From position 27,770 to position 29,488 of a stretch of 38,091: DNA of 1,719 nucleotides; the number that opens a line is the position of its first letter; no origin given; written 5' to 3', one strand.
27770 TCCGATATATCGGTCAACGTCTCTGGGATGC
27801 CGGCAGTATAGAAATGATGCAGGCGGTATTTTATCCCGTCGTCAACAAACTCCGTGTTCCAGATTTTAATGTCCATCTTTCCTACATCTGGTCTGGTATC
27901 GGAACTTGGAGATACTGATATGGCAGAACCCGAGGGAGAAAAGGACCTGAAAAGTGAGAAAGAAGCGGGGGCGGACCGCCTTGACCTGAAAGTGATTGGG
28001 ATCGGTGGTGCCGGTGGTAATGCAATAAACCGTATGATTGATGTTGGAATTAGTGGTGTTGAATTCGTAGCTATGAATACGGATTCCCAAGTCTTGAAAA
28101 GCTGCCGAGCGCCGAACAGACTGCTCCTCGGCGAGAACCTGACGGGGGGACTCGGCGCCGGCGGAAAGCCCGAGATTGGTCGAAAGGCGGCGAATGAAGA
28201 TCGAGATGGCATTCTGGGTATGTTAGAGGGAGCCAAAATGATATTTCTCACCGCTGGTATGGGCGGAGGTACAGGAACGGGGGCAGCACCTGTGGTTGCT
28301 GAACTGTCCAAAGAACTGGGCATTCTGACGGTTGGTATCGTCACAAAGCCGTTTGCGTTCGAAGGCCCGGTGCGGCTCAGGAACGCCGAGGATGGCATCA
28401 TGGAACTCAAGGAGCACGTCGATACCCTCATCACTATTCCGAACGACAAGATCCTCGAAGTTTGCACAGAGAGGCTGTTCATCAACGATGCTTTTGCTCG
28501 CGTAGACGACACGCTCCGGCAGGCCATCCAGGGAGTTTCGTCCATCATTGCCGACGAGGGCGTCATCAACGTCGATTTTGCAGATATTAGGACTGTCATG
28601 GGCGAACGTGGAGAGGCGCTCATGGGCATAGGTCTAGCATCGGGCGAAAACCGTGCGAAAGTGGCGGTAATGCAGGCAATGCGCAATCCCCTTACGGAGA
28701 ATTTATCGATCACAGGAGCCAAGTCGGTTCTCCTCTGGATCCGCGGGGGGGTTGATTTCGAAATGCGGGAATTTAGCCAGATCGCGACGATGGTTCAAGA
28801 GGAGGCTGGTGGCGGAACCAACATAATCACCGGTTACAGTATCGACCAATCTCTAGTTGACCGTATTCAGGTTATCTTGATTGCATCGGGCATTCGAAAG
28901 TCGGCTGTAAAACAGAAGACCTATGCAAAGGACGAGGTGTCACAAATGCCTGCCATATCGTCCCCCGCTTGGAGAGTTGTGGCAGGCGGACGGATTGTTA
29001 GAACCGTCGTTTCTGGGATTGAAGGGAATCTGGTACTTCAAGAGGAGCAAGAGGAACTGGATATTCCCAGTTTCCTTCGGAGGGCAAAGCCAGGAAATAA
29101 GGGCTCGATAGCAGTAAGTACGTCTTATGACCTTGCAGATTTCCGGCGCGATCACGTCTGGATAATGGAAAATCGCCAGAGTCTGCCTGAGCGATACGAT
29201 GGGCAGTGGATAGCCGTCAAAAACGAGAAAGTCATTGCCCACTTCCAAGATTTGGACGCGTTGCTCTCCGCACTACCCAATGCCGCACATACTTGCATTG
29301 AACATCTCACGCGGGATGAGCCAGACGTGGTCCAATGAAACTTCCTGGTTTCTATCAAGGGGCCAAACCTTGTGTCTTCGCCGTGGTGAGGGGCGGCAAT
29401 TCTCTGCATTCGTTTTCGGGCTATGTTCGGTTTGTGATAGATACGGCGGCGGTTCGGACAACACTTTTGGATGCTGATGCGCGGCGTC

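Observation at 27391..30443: Island-borne FtsZ fused to a DUF5678-like tail and translationally coupled to a degenerate retropepsin-like protein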

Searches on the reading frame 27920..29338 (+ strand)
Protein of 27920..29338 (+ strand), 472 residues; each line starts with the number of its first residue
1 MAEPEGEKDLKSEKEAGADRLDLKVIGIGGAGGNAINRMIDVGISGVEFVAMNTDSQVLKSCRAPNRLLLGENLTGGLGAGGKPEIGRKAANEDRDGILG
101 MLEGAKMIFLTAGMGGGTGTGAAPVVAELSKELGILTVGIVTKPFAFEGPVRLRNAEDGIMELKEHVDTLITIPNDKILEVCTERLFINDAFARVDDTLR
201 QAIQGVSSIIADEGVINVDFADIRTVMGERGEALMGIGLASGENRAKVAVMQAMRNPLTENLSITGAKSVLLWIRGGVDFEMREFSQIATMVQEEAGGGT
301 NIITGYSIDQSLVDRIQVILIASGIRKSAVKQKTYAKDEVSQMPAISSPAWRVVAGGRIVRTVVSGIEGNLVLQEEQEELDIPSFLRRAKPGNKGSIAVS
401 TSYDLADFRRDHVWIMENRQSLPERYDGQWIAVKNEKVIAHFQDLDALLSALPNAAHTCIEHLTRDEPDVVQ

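Call 3: search_protein_families(library=pfam, proteins=[window:27920-29338:+], max_evalue=1)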
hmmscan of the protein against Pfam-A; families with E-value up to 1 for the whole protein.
window:27920-29338:+ (472 aa): 4 families
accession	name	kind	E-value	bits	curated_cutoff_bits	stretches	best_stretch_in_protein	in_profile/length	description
PF00091.31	Tubulin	-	1.2e-51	176.2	33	1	23-182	2-189/190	Tubulin/FtsZ family, GTPase domain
PF12327.13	FtsZ_C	-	1.9e-23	83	27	1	231-325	1-94/95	FtsZ family, C-terminal domain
PF18929.5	DUF5678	-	1.3e-05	25.3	23.2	1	424-447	4-27/49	Family of unknown function (DUF5678)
PF24698.1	DUF7662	-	0.059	13.6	26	1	429-458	6-35/72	Domain of unknown function (DUF7662)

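Call 5: find_encoding_contigs(protein=window:27920-29338:+, flank=10000, max_places=6)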
Protein window:27920-29338:+ (472 aa): 1 contig read that carries it; 1 place shown.
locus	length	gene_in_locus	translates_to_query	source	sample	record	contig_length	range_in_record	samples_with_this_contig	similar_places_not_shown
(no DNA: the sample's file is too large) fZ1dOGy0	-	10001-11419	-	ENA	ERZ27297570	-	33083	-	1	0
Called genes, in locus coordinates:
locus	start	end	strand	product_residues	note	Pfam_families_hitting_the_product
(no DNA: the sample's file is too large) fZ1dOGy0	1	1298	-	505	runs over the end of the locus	PF00669:Flagellin_N, PF00700:Flagellin_C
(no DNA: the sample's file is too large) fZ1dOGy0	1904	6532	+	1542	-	PF01839:FG-GAP (faint), PF13517:FG-GAP_3, PF07593:UnbV_ASPIC (weak)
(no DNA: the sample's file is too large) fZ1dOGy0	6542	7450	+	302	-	-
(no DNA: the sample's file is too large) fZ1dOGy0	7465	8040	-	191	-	-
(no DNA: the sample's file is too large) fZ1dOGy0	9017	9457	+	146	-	PF07505:DUF5131 (weak)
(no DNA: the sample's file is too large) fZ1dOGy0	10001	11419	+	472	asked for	PF00091:Tubulin, PF12327:FtsZ_C, PF18929:DUF5678 (faint)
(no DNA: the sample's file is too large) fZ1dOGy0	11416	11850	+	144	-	-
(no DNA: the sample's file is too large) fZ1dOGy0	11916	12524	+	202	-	-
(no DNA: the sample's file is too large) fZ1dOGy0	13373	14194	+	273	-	-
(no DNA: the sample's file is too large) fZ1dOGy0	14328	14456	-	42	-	-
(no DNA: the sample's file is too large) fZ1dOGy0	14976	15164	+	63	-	?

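Call 6: search_protein_families(library=ncbifam, proteins=[window:27920-29338:+], max_evalue=0.1)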
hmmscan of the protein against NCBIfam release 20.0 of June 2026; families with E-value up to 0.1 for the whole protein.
window:27920-29338:+ (472 aa): 2 families
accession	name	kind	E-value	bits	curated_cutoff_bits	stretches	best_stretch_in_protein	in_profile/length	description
TIGR00065.1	ftsZ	equivalog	2.3e-117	392.2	295.2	1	12-337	9-336/353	cell division protein FtsZ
NF001311.0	PRK00258.1-3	equivalog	0.013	14.7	235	0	86-144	97-154/279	shikimate dehydrogenase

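Call 7: find_homologous_proteins(query=window:27920-29338:+, max_evalue=1e-10)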
Query window:27920-29338:+ (472 aa): 8000 proteins with E <= 1e-10 among 8000 candidates; the best 120 are listed.
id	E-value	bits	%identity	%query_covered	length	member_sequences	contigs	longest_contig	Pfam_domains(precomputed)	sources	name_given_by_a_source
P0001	0.0e+0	1027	100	100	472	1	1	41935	PF00091.32,PF18929.6,PF12327.14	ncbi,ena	-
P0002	6.1e-164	564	67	82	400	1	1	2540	PF00091.32,PF12327.14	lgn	-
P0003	8.9e-164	564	69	83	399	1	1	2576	PF00091.32,PF12327.14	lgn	-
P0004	9.7e-163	560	71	75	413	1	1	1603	PF00091.32,PF12327.14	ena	-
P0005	3.1e-162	559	72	78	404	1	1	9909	PF00091.32,PF12327.14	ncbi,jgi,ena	-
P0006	3.8e-161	555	68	75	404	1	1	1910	PF00091.32,PF12327.14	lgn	-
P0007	4.1e-160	552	66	83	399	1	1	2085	PF00091.32,PF12327.14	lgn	-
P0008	6.8e-160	551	69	82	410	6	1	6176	PF00091.32,PF12327.14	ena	-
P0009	6.7e-159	548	70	78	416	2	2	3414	PF00091.32,PF12327.14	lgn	-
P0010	1.6e-156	540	69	78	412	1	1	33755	PF00091.32,PF12327.14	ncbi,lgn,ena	-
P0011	2.4e-143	496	60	75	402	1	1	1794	PF00091.32,PF12327.14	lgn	-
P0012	5.0e-102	360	53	63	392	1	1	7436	PF00091.32,PF12327.14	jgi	jgi:cell division protein FtsZ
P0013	1.7e-101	358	50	77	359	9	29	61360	PF00091.32,PF12327.14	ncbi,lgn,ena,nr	ncbi:MAG TPA: cell division protein FtsZ [Clostridiales bacterium]|nr:cell division protein FtsZ [Cl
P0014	1.6e-99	352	50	77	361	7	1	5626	PF00091.32,PF12327.14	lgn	-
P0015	1.8e-99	352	50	77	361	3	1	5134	PF00091.32,PF12327.14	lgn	-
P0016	2.2e-99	352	46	75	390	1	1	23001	PF00091.32,PF12327.14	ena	-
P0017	2.6e-99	351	54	65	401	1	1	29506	PF00091.32,PF12327.14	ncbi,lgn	-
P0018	3.7e-99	351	49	78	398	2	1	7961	PF00091.32,PF12327.14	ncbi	-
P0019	4.3e-99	351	53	67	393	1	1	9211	PF00091.32,PF12327.14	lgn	-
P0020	4.5e-99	351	51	77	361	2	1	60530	PF00091.32,PF12327.14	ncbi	-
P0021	5.5e-99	350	48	78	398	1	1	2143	PF00091.32,PF12327.14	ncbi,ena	ncbi:MAG: cell division protein FtsZ [Candidatus Binatota bacterium]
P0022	5.6e-99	350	54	63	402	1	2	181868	PF00091.32,PF12327.14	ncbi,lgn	-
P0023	5.9e-99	350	48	78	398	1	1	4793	PF00091.32,PF12327.14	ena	-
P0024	7.0e-99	350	54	63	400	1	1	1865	PF00091.32,PF12327.14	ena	-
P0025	8.7e-99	350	53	67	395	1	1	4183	PF00091.32,PF12327.14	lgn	-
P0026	9.5e-99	349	48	78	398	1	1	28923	PF00091.32,PF12327.14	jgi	-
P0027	9.9e-99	349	46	76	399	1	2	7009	PF00091.32,PF12327.14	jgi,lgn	jgi:cell division protein FtsZ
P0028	9.9e-99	349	49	78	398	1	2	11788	PF00091.32,PF12327.14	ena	-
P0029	1.3e-98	349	49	77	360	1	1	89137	PF00091.32,PF12327.14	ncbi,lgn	ncbi:MAG: cell division protein FtsZ [Bacillota bacterium]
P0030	1.9e-98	348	46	76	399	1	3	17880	PF00091.32,PF12327.14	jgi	jgi:cell division protein FtsZ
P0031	2.0e-98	348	50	66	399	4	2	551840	PF00091.32,PF12327.14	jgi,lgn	jgi:cell division protein FtsZ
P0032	2.1e-98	348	46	76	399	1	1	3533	PF00091.32,PF12327.14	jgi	jgi:cell division protein FtsZ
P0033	2.2e-98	348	50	78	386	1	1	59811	PF00091.32,PF12327.14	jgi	-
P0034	2.3e-98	348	50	78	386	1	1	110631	PF00091.32,PF12327.14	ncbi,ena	-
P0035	2.8e-98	348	53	66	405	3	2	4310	PF00091.32,PF12327.14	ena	-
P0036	2.9e-98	348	56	66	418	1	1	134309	PF00091.32,PF12327.14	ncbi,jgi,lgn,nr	ncbi:MAG: cell division protein FtsZ [Christensenellaceae bacterium]|jgi:cell division protein FtsZ|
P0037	3.5e-98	348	50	66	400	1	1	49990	PF00091.32,PF12327.14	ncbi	ncbi:MAG: cell division protein FtsZ [Alkalispirochaeta sp.]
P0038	3.5e-98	348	50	75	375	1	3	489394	PF00091.32,PF12327.14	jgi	jgi:cell division protein FtsZ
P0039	3.7e-98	347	46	75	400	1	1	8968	PF00091.32,PF12327.14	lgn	-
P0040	3.8e-98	347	46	75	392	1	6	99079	PF00091.32,PF12327.14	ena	-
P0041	5.1e-98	347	53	63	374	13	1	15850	PF00091.32,PF12327.14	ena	-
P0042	5.1e-98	347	52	78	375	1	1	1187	PF00091.32,PF12327.14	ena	-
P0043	5.8e-98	347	48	78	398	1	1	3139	PF00091.32,PF12327.14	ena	-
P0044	6.3e-98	347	48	81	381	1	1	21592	PF00091.32,PF12327.14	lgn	-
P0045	6.8e-98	347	46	81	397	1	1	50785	PF00091.32,PF12327.14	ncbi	ncbi:cell division protein FtsZ [Candidatus Latescibacterota bacterium]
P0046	7.6e-98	346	50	75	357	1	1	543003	PF00091.32,PF12327.14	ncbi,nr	ncbi:MAG: cell division protein FtsZ [Tissierellaceae bacterium]|nr:cell division protein FtsZ [Tiss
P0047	7.9e-98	346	45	77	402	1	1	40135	PF00091.32,PF12327.14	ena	-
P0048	8.7e-98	346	46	76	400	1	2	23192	PF00091.32,PF12327.14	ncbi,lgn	ncbi:MAG: cell division protein FtsZ [Alkalispirochaeta sp.]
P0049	9.4e-98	346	48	75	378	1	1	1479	PF00091.32,PF12327.14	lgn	-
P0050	1.0e-97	346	48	82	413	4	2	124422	PF00091.32,PF12327.14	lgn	-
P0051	1.2e-97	346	47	75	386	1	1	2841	PF00091.32,PF12327.14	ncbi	-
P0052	1.3e-97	346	50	68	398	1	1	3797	PF00091.32,PF12327.14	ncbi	ncbi:MAG: cell division protein FtsZ [bacterium]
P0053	1.3e-97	346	48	78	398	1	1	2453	PF00091.32,PF12327.14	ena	-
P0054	1.3e-97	346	51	75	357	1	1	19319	PF00091.32,PF12327.14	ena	-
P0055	1.3e-97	346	47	74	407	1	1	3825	PF00091.32,PF12327.14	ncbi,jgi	-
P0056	1.4e-97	346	50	77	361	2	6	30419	PF00091.32,PF12327.14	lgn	-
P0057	1.4e-97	346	53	61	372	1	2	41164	PF00091.32,PF12327.14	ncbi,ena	-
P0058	1.6e-97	345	48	76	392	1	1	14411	PF00091.32,PF12327.14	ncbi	-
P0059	1.6e-97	345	47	75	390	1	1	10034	PF00091.32,PF12327.14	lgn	-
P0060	2.3e-97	345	51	78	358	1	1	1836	PF00091.32,PF12327.14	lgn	-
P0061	2.5e-97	345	48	78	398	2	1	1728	PF00091.32,PF12327.14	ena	-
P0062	2.5e-97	345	47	78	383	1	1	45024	PF00091.32,PF12327.14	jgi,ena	-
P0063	2.8e-97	345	46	76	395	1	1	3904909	PF00091.32,PF12327.14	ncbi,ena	-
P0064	3.0e-97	344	45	76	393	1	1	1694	PF00091.32,PF12327.14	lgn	-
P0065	3.4e-97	344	51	65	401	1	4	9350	PF00091.32,PF12327.14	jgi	jgi:cell division protein FtsZ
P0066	3.5e-97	344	46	77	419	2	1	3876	PF00091.32,PF12327.14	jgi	-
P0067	3.6e-97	344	49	63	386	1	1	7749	PF00091.32,PF12327.14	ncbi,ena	-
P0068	3.6e-97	344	48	76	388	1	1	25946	PF00091.32,PF12327.14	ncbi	-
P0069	3.6e-97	344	45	77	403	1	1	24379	PF00091.32,PF12327.14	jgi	-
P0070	3.7e-97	344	44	77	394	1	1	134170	PF00091.32,PF12327.14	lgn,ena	-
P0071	3.7e-97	344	51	75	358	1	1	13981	PF00091.32,PF12327.14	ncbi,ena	-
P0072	4.7e-97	344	45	75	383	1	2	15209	PF00091.32,PF12327.14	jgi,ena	-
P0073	4.8e-97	344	46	75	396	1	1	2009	PF00091.32,PF12327.14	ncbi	-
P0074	5.0e-97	344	49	71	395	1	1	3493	PF00091.32,PF12327.14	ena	-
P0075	5.4e-97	344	47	75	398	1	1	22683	PF00091.32,PF12327.14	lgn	-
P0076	5.6e-97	344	52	67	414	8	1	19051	PF00091.32,PF12327.14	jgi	jgi:cell division protein FtsZ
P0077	6.5e-97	343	48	78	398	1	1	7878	PF00091.32,PF12327.14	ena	-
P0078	6.5e-97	343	46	74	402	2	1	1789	PF00091.32,PF12327.14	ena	-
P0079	6.7e-97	343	48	78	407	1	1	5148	PF00091.32,PF12327.14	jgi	jgi:cell division protein FtsZ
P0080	6.7e-97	343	49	78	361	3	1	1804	PF00091.32,PF12327.14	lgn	-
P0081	6.8e-97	343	51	70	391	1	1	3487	PF00091.32,PF12327.14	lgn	-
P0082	7.0e-97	343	46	76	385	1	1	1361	PF00091.32,PF12327.14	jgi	jgi:cell division protein FtsZ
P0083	7.1e-97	343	52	69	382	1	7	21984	PF00091.32,PF12327.14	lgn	-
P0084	7.4e-97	343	53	68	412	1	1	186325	PF00091.32,PF12327.14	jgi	-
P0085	8.5e-97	343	46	75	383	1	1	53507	PF00091.32,PF12327.14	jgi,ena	-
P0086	8.8e-97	343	50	75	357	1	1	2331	PF00091.32,PF12327.14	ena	-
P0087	9.0e-97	343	48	77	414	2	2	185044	PF00091.32,PF12327.14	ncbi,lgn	ncbi:MAG: cell division protein FtsZ [Clostridia bacterium]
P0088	9.5e-97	343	48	81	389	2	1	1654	PF00091.32,PF12327.14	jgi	-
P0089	1.0e-96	343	46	78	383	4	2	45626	PF00091.32,PF12327.14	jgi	jgi:cell division protein FtsZ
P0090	1.5e-96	342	51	70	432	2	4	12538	PF00091.32,PF12327.14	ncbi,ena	-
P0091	1.5e-96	342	52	65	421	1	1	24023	PF00091.32,PF12327.14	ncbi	-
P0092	1.5e-96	342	47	81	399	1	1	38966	PF00091.32,PF12327.14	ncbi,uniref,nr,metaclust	ncbi:MAG: cell division protein FtsZ [Candidatus Handelsmanbacteria bacterium RIFCSPLOWO2_12_FULL_64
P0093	1.5e-96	342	47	78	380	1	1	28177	PF00091.32,PF12327.14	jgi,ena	-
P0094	1.5e-96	342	57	64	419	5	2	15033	PF00091.32,PF12327.14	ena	-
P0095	1.6e-96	342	55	61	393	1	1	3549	PF00091.32,PF12327.14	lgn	-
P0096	1.6e-96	342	49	74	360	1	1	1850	PF00091.32,PF12327.14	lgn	-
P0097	1.7e-96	342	49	75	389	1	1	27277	PF00091.32,PF12327.14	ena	-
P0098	1.8e-96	342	48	78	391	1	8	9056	PF00091.32,PF12327.14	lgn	-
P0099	1.8e-96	342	52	68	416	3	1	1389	PF00091.32,PF12327.14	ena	-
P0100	2.0e-96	342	51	68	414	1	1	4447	PF00091.32,PF12327.14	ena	-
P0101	2.0e-96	342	47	75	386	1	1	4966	PF00091.32,PF12327.14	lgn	-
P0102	2.0e-96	342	49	75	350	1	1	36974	PF00091.32,PF12327.14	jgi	jgi:cell division protein FtsZ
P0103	2.1e-96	342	51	71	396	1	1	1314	PF00091.32,PF12327.14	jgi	jgi:cell division protein FtsZ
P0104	2.1e-96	342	46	75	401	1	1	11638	PF00091.32,PF12327.14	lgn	-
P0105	2.3e-96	342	49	78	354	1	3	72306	PF00091.32,PF12327.14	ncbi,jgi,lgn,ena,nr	ncbi:MAG: cell division protein FtsZ [Syntrophomonadaceae bacterium]|jgi:cell division protein FtsZ|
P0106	2.3e-96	342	55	62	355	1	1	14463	PF00091.32,PF12327.14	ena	-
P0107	2.3e-96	342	52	67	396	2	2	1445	PF00091.32,PF12327.14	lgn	-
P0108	2.3e-96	342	48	75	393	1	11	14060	PF00091.32,PF12327.14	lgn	-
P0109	2.4e-96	342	56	65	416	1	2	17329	PF00091.32,PF12327.14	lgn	-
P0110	2.4e-96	342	55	62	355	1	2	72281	PF00091.32,PF12327.14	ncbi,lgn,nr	ncbi:MAG: cell division protein FtsZ [Tissierellia bacterium]|nr:cell division protein FtsZ [Tissier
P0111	2.4e-96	342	47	75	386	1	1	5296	PF00091.32,PF12327.14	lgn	-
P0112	2.5e-96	341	48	78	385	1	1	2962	PF00091.32,PF12327.14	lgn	-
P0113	2.6e-96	341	50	75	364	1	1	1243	PF00091.32,PF12327.14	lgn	-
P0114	2.6e-96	341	53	66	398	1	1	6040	PF00091.32,PF12327.14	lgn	-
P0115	2.6e-96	341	45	74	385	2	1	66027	PF00091.32,PF12327.14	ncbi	ncbi:MAG: cell division protein FtsZ [Candidatus Eisenbacteria bacterium]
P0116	2.8e-96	341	49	75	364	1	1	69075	PF00091.32,PF12327.14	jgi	-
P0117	3.1e-96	341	53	68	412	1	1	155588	PF00091.32,PF12327.14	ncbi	-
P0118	3.2e-96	341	53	62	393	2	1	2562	PF00091.32,PF12327.14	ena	-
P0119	3.3e-96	341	48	74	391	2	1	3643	PF00091.32,PF12327.14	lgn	-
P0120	3.4e-96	341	54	64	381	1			PF00091.32,PF12327.14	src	-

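Call 8: find_encoding_contigs(protein=P0010, flank=10000, max_places=3)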
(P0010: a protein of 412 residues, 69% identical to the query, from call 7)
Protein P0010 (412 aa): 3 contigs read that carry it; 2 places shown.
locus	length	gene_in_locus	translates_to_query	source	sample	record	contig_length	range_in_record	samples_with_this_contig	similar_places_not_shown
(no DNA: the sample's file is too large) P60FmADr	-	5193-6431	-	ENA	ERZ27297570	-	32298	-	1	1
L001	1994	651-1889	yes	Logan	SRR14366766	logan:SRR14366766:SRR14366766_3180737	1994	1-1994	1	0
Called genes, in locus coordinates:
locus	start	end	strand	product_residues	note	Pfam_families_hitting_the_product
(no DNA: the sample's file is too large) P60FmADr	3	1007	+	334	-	?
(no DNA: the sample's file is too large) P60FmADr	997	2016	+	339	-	PF01565:FAD_binding_4, PF02873:MurB_C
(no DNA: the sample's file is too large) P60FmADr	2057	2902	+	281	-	PF01820:Dala_Dala_lig_N, PF02655:ATP-grasp_3 (weak), PF07478:Dala_Dala_lig_C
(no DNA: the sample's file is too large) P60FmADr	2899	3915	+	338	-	-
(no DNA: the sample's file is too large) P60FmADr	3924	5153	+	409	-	PF11104:PilM_2 (faint), PF00012:HSP70 (faint), PF02491:SHS2_FTSA, PF06723:MreB_Mbl, PF06277:EutA (weak), PF14450:FtsA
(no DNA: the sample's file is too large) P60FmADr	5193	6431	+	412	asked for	PF00091:Tubulin, PF12327:FtsZ_C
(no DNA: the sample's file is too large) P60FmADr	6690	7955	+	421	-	-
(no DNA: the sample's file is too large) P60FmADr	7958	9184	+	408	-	PF00578:AhpC-TSA, PF08534:Redoxin, PF00085:Thioredoxin, PF13905:Thioredoxin_8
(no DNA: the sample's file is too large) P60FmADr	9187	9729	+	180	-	-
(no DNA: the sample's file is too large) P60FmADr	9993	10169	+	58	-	-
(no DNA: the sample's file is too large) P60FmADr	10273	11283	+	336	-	PF07478:Dala_Dala_lig_C, PF13535:ATP-grasp_4 (weak)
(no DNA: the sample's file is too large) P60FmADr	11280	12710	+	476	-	PF00278:Orn_DAP_Arg_deC, PF01168:Ala_racemase_N, PF02784:Orn_Arg_deC_N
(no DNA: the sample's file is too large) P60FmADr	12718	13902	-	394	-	-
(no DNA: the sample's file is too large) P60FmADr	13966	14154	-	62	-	-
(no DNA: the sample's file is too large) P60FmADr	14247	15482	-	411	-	PF00270:DEAD, PF04851:ResIII, PF00271:Helicase_C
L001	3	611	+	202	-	?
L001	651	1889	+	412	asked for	PF00091:Tubulin, PF12327:FtsZ_C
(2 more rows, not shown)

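Call 9: find_encoding_contigs(protein=P0005, flank=10000, max_places=3)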
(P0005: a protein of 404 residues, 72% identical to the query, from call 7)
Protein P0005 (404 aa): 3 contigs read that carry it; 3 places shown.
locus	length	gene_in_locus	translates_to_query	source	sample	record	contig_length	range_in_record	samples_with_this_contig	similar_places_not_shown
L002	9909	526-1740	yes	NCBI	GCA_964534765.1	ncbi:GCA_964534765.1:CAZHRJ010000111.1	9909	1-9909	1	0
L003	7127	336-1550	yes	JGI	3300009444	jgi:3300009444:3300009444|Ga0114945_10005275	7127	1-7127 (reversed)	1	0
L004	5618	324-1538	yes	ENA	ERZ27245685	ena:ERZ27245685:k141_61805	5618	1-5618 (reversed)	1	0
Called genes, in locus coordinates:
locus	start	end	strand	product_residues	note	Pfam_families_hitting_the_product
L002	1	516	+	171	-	?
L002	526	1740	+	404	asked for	PF00091:Tubulin, PF12327:FtsZ_C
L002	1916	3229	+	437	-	-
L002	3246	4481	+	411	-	PF08534:Redoxin, PF00578:AhpC-TSA, PF00085:Thioredoxin (weak)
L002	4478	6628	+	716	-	PF03190:Thioredox_DsbH, PF13098:Thioredoxin_2, PF13899:Thioredoxin_7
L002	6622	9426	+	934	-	PF02872:5_nucleotid_C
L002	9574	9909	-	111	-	?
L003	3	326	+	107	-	?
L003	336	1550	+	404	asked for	PF00091:Tubulin, PF12327:FtsZ_C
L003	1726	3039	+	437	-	-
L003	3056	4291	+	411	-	PF08534:Redoxin, PF00578:AhpC-TSA, PF00085:Thioredoxin (weak)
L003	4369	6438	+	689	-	PF03190:Thioredox_DsbH, PF13098:Thioredoxin_2, PF13899:Thioredoxin_7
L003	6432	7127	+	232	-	?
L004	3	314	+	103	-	?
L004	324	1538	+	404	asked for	PF00091:Tubulin, PF12327:FtsZ_C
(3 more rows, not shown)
